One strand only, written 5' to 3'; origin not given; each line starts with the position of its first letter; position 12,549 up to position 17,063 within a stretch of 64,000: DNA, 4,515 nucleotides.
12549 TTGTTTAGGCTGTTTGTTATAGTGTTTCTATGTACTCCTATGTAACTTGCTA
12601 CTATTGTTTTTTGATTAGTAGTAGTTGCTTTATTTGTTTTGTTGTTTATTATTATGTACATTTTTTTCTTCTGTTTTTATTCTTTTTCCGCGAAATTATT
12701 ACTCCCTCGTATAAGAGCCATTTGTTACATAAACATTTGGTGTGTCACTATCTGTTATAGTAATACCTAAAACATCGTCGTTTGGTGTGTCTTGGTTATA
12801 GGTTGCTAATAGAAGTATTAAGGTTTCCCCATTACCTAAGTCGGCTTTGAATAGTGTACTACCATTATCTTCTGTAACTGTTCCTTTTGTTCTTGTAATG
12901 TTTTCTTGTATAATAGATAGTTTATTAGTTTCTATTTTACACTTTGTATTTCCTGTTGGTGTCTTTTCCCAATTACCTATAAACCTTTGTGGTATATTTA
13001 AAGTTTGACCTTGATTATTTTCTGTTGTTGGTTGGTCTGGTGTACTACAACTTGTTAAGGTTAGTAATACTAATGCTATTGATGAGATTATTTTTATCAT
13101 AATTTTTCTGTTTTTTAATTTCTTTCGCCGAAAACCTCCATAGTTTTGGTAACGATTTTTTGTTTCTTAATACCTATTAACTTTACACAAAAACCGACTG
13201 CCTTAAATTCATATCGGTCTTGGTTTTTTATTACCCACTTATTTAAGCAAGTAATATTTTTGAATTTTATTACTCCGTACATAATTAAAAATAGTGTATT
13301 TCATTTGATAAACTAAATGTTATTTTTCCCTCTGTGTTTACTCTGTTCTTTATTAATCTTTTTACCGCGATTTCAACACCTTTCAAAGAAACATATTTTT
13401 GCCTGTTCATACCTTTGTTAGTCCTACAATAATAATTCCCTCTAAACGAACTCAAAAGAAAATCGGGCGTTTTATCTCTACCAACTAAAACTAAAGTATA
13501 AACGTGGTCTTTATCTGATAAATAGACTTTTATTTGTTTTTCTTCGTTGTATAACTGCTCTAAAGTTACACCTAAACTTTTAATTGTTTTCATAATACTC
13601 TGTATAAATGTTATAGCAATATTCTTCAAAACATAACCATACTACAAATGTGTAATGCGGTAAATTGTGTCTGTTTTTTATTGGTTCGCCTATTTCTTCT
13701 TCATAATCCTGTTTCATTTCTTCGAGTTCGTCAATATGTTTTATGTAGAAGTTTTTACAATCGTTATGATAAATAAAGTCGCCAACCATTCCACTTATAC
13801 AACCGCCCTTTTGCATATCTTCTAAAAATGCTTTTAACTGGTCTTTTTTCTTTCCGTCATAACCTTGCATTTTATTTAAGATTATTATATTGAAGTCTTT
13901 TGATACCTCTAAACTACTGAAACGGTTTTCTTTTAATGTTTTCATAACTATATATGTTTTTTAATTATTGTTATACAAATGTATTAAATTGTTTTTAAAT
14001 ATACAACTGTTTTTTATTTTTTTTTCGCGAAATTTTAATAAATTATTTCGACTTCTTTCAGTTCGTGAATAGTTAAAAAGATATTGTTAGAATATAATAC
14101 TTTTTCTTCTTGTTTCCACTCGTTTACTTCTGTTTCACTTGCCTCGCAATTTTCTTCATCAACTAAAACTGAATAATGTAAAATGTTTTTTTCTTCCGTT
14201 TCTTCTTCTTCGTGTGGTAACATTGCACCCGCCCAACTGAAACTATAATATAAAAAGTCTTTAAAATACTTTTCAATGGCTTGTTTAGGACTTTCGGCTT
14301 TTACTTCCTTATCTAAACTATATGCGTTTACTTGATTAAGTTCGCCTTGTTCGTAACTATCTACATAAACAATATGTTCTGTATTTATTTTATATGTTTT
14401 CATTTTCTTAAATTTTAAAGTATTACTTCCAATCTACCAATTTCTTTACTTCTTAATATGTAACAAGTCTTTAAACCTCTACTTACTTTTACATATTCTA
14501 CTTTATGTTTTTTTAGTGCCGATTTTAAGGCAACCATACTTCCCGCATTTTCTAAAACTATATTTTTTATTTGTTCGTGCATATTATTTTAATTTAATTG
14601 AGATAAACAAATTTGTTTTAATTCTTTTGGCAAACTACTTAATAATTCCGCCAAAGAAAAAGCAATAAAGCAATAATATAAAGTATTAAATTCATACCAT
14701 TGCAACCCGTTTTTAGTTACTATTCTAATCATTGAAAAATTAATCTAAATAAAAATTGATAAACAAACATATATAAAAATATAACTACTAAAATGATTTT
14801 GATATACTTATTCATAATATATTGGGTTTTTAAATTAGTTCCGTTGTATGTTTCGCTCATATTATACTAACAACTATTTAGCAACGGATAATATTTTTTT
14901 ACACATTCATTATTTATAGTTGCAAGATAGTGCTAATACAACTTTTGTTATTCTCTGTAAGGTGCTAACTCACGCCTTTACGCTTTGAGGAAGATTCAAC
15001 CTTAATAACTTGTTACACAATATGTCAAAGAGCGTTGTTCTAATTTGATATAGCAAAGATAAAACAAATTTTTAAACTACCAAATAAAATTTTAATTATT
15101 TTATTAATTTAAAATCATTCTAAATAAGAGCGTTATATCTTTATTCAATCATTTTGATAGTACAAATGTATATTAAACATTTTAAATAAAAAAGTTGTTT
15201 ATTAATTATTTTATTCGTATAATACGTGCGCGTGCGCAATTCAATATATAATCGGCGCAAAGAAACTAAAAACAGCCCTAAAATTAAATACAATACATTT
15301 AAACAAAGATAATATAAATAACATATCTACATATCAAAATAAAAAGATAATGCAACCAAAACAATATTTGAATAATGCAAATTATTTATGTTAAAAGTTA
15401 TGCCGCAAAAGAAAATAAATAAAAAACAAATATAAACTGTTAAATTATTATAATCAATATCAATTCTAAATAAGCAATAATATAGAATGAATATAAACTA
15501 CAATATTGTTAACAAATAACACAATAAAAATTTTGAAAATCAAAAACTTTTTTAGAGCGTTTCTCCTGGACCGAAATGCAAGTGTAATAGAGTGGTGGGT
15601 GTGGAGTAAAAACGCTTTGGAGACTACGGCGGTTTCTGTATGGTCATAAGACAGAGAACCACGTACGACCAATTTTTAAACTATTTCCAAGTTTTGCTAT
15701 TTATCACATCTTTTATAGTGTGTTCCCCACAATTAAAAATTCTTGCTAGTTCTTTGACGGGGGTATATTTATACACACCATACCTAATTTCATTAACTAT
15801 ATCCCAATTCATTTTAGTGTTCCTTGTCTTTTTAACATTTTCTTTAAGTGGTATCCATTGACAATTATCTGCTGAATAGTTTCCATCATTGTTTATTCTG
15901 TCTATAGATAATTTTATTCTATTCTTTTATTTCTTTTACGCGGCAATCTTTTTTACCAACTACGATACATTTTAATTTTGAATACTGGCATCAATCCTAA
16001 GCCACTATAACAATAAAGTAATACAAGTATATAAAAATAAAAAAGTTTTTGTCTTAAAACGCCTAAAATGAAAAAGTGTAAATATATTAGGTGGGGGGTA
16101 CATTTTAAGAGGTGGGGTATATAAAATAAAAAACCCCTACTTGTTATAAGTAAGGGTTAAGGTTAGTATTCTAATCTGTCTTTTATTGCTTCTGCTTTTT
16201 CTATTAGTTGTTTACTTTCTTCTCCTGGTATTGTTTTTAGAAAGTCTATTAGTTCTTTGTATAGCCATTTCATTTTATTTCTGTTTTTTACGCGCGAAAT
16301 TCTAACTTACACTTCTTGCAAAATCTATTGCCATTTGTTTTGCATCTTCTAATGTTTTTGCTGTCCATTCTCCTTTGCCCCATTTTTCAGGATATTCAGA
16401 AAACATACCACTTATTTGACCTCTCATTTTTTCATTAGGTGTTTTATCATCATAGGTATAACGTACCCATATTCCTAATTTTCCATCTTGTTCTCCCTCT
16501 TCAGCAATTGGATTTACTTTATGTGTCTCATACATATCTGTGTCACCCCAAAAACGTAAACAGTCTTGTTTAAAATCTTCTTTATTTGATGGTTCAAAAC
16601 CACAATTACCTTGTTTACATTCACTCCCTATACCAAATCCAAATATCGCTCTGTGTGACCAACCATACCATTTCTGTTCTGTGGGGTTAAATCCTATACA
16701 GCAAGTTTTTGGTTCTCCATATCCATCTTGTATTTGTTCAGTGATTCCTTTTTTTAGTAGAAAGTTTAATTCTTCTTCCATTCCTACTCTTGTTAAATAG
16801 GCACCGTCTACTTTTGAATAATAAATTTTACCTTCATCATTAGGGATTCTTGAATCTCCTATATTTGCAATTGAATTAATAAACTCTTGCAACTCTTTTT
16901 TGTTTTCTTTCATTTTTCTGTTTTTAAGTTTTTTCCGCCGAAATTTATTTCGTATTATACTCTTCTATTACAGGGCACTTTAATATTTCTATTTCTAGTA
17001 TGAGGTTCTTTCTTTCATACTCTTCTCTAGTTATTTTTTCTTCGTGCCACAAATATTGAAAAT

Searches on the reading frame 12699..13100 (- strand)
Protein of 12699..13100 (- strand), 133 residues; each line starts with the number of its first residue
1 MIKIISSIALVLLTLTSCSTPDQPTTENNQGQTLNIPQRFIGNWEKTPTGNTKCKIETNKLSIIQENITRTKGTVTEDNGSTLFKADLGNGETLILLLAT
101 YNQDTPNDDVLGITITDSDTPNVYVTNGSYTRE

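Call 31: find_related_loci(query=window:12699-13100:-, collection=viral_contigs, flank=10000)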
Query window:12699-13100:- (133 aa) in viral_contigs; peptide patterns used: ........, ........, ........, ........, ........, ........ (x = any residue, [..] = any of these).
21 stretches matched a pattern, but none encodes a relative of the query by tblastn (E <= 1e-3).

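Call 38: search_protein_families(library=pfam, max_evalue=0.01, proteins=[window:12699-13100:-])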
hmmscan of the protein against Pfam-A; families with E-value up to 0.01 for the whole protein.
window:12699-13100:- (133 aa): 0 families

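Call 66: find_encoding_contigs(protein=window:12699-13100:-, flank=10000, max_places=6)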
Protein window:12699-13100:- (133 aa): 14 contigs read that carry it; 6 places shown.
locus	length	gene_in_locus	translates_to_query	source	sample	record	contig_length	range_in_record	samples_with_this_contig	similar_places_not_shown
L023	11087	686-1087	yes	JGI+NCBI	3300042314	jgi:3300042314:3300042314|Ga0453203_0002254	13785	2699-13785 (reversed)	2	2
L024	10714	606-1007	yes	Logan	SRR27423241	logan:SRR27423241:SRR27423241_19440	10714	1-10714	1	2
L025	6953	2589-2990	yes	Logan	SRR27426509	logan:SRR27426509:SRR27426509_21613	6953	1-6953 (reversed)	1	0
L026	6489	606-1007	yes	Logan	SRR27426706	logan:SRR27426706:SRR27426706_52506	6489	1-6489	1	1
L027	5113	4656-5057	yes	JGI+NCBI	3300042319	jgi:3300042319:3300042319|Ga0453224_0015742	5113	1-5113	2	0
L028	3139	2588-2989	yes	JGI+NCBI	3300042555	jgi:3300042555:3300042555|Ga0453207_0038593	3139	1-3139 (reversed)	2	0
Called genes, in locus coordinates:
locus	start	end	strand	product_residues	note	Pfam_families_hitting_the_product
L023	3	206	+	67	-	?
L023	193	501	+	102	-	-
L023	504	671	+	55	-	-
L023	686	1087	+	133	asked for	-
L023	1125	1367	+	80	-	-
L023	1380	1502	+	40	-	-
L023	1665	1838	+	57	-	-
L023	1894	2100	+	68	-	-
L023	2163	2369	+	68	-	-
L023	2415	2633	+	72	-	-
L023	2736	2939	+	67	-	-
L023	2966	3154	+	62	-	-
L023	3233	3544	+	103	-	-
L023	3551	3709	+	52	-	-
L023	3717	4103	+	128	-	-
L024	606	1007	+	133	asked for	-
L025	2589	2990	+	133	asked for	-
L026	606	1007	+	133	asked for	-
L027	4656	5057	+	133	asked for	-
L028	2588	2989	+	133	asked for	-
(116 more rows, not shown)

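Call 89: find_homologous_proteins(query=window:12699-13100:-, max_evalue=1e-8)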
Query window:12699-13100:- (133 aa): 5 proteins with E <= 1e-8 among 13 candidates.
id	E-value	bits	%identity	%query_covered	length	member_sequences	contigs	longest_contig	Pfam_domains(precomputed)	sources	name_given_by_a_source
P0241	1.5e-79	282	100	100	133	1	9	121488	-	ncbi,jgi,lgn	jgi:hypothetical protein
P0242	1.2e-67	243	87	100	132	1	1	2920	-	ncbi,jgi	jgi:hypothetical protein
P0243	6.2e-64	231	91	95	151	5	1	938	-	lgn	-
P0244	8.8e-48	179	82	77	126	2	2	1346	-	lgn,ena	-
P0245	1.4e-40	156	73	81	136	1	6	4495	-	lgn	-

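Call 90: find_encoding_contigs(protein=P0242, flank=10000, max_places=1)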
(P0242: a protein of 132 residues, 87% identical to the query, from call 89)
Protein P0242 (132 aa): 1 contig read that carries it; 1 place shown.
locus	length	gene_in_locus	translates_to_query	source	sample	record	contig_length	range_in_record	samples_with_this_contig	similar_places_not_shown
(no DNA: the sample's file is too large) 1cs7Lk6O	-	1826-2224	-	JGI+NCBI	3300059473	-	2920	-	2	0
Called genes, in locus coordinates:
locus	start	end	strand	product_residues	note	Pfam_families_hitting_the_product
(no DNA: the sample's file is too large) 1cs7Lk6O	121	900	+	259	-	PF08867:FRG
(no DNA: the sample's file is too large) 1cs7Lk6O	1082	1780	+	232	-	PF14237:GYF_2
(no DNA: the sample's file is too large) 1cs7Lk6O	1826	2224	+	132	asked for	-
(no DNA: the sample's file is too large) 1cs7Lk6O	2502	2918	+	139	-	?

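Call 91: find_encoding_contigs(protein=P0245, flank=10000, max_places=2)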
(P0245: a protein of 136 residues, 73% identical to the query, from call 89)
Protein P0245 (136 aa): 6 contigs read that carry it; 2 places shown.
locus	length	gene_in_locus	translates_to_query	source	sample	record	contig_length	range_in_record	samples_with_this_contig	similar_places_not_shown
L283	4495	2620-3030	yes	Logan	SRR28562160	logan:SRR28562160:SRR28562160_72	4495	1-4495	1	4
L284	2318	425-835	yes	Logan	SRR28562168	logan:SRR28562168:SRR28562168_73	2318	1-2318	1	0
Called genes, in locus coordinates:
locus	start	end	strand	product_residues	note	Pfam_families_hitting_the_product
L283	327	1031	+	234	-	PF13505:OMP_b-brl, PF13568:OMP_b-brl_2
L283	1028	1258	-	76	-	-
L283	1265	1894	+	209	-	-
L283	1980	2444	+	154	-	-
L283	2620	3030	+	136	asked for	-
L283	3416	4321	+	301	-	PF07751:Abi_2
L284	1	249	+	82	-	?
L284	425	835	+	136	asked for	-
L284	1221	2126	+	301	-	PF07751:Abi_2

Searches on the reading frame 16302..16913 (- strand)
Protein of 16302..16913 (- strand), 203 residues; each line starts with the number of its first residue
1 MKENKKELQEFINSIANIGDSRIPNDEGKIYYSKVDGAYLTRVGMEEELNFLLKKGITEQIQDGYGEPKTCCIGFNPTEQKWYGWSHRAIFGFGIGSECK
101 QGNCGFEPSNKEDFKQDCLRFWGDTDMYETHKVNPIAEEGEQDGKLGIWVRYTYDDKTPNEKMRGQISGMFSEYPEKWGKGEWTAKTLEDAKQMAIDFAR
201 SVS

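Call 38: search_protein_families(library=pfam, max_evalue=0.01, proteins=[window:16302-16913:-])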
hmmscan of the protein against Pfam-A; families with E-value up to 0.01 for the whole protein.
window:16302-16913:- (203 aa): 1 family
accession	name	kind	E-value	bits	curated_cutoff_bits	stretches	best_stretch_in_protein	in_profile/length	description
PF25188.1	Tad6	-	3.4e-43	147.6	27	1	27-203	27-145/145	Type I Thoeris inhibitor Tad6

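Call 54: find_homologous_proteins(query=window:16302-16913:-, max_evalue=0.00001)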
Query window:16302-16913:- (203 aa): 1885 proteins with E <= 0.00001 among 1968 candidates; the best 120 are listed.
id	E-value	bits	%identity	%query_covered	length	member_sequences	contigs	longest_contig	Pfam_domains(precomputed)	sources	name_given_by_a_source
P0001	1.4e-124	432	93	100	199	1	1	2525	PF25188.1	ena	-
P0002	3.2e-120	418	88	98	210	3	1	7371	PF25188.1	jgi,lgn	-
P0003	5.3e-119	414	88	98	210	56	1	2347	PF25188.1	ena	-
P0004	1.4e-118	412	86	98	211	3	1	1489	PF25188.1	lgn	-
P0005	9.3e-118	410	85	100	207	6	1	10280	PF25188.1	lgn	-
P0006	7.8e-117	407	83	100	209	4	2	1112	PF25188.1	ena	-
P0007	1.8e-116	405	83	100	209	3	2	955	PF25188.1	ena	-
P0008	1.3e-115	403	83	100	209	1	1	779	PF25188.1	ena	-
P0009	1.7e-115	402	83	100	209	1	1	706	PF25188.1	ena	-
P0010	5.0e-115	401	83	100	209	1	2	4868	PF25188.1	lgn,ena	-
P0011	7.3e-115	400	83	100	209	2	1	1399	PF25188.1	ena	-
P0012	8.7e-115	400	83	100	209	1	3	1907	PF25188.1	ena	-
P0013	1.0e-114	400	82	100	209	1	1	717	PF25188.1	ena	-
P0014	3.6e-114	398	82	100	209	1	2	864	PF25188.1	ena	-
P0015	4.7e-114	398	85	98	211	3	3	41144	PF25188.1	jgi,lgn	jgi:hypothetical protein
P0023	1.7e-111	389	81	100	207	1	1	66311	PF25188.1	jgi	-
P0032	4.1e-104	365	78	100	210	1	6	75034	PF25188.1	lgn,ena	-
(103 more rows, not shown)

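Call 55: find_encoding_contigs(protein=P0015, flank=10000, max_places=2)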
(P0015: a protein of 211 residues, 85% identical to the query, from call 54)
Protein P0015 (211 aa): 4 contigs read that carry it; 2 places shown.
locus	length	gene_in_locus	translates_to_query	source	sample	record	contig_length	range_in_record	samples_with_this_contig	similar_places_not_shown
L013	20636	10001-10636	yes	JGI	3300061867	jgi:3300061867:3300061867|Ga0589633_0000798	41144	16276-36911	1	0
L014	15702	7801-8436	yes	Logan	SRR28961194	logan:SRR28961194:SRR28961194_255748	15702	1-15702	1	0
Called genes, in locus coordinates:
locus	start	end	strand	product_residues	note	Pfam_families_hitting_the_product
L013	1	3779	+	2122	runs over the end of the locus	-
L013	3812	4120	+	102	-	-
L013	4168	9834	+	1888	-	-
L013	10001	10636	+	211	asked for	PF25188:Tad6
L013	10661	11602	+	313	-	PF08800:BT4734-like_N (weak)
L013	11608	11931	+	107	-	PF09643:YopX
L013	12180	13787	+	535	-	-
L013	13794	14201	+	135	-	-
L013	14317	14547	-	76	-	-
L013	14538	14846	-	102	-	-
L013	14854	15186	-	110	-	-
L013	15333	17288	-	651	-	PF00476:DNA_pol_A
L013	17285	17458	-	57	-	-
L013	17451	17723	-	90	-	-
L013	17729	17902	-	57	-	-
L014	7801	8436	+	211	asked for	PF25188:Tad6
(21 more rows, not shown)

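Call 56: find_encoding_contigs(protein=P0023, flank=10000, max_places=2)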
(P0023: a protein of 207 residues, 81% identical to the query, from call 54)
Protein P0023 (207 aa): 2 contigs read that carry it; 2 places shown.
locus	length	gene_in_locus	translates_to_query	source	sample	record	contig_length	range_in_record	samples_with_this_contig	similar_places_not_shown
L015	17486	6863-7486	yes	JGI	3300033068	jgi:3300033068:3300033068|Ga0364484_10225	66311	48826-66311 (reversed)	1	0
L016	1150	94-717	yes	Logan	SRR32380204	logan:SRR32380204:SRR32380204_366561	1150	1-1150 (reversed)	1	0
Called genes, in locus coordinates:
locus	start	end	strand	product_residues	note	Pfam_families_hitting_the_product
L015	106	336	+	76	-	-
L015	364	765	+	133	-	PF24692:DUF7659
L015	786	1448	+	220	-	PF12083:DUF3560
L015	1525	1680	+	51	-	-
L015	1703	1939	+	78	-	-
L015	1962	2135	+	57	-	-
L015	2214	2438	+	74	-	-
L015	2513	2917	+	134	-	PF27050:Phage_P22_Y8K6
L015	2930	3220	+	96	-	-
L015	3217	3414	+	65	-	-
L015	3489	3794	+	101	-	-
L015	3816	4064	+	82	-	-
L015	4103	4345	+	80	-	-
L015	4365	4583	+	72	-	-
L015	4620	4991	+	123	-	-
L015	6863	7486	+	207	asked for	PF25188:Tad6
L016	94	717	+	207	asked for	PF25188:Tad6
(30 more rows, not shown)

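Call 57: find_encoding_contigs(protein=P0032, flank=10000, max_places=2)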
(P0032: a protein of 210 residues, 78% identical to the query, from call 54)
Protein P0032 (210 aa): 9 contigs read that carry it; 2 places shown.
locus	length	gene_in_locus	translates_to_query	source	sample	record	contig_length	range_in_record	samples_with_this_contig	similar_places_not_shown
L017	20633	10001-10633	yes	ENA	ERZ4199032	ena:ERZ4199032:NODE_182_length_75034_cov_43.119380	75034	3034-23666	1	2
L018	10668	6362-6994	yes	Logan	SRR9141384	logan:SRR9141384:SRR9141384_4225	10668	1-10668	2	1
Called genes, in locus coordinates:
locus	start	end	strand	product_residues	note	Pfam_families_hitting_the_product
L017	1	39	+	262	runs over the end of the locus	-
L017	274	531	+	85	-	-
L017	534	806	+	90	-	-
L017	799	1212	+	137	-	-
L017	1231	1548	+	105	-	-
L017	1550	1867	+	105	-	-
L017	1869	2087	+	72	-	-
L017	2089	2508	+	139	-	-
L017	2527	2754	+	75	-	-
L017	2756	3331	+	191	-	-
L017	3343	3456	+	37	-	-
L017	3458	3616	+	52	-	-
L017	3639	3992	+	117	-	-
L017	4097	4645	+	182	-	-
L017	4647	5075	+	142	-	-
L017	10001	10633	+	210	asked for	PF25188:Tad6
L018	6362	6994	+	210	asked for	PF25188:Tad6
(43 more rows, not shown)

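Call 59: find_encoding_contigs(protein=P0001, flank=10000, max_places=2)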
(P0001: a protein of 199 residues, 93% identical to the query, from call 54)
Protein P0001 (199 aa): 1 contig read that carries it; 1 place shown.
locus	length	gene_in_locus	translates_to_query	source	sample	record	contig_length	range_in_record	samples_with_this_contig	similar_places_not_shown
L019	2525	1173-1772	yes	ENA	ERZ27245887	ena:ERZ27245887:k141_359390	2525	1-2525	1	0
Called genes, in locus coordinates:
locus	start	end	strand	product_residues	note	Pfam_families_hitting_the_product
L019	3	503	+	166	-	?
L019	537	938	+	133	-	PF11750:DUF3307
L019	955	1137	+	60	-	-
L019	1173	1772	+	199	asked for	PF25188:Tad6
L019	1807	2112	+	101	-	-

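Call 60: find_encoding_contigs(protein=P0002, flank=10000, max_places=2)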
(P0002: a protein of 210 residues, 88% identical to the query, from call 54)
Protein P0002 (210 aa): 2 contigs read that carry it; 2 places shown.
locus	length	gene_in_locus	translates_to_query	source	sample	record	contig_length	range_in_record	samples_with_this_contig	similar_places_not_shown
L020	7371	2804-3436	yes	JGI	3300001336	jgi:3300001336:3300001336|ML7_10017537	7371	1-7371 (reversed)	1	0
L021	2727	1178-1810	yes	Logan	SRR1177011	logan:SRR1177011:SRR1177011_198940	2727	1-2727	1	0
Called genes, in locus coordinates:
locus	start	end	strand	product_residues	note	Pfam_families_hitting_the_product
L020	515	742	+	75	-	-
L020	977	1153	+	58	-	-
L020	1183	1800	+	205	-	-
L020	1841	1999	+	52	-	-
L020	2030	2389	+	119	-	-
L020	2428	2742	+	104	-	-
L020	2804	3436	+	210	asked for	PF25188:Tad6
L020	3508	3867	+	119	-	-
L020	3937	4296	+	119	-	-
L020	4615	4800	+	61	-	PF20216:DUF6576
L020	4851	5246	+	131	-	-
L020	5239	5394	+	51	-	-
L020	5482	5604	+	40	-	-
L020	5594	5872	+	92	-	-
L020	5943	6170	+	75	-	-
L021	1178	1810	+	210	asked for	PF25188:Tad6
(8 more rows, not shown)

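Call 61: find_encoding_contigs(protein=P0005, flank=10000, max_places=2)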
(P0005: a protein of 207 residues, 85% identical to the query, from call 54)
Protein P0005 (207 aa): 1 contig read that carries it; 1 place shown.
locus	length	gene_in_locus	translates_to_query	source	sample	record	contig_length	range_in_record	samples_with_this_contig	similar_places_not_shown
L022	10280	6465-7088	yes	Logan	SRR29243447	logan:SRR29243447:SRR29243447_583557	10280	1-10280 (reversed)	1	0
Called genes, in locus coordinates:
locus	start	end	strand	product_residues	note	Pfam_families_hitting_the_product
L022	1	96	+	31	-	?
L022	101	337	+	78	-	-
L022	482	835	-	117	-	-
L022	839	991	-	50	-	-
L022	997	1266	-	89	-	-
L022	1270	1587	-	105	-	-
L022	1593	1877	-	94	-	-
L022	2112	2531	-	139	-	PF00436:SSB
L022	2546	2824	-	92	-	-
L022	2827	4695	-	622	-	PF08800:BT4734-like_N, PF08708:PriCT_1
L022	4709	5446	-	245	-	-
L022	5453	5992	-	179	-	PF01844:HNH, PF13395:HNH_4 (weak), PF14279:HNH_5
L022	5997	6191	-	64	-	-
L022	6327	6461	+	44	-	-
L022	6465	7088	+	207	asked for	PF25188:Tad6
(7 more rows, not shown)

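Call 74: find_related_loci(query=window:16302-16913:-, collection=metagenome_contigs, flank=10000)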
Query window:16302-16913:- (203 aa) in metagenome_contigs; peptide patterns used: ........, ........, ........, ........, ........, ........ (x = any residue, [..] = any of these).
223 stretches matched a pattern; 51 encode a relative of the query (tblastn E <= 1e-3); 51 distinct loci.
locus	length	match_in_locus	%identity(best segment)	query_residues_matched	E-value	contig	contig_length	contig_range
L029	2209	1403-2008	88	2-203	2e-128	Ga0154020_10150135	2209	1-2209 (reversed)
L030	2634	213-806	89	6-203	9e-127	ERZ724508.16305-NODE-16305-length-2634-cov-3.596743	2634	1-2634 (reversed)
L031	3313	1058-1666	87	2-203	9e-123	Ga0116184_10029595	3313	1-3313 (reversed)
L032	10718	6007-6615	81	1-203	4e-117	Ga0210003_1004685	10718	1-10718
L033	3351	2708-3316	85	2-203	2e-119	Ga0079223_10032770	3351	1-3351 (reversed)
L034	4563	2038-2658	79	1-203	3e-113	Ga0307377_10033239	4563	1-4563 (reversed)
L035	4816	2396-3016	79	1-203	4e-113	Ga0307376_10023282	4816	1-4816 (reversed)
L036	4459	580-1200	78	1-203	6e-113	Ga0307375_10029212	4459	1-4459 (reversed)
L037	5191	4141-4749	81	2-203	3e-112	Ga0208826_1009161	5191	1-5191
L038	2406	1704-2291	75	2-203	1e-102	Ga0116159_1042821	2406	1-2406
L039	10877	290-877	74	2-203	7e-99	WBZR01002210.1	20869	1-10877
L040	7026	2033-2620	73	1-203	4e-99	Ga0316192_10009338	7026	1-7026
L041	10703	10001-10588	74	2-203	1e-98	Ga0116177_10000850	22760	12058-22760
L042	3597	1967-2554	74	2-203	9e-100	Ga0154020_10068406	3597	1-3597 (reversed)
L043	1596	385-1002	67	1-203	1e-97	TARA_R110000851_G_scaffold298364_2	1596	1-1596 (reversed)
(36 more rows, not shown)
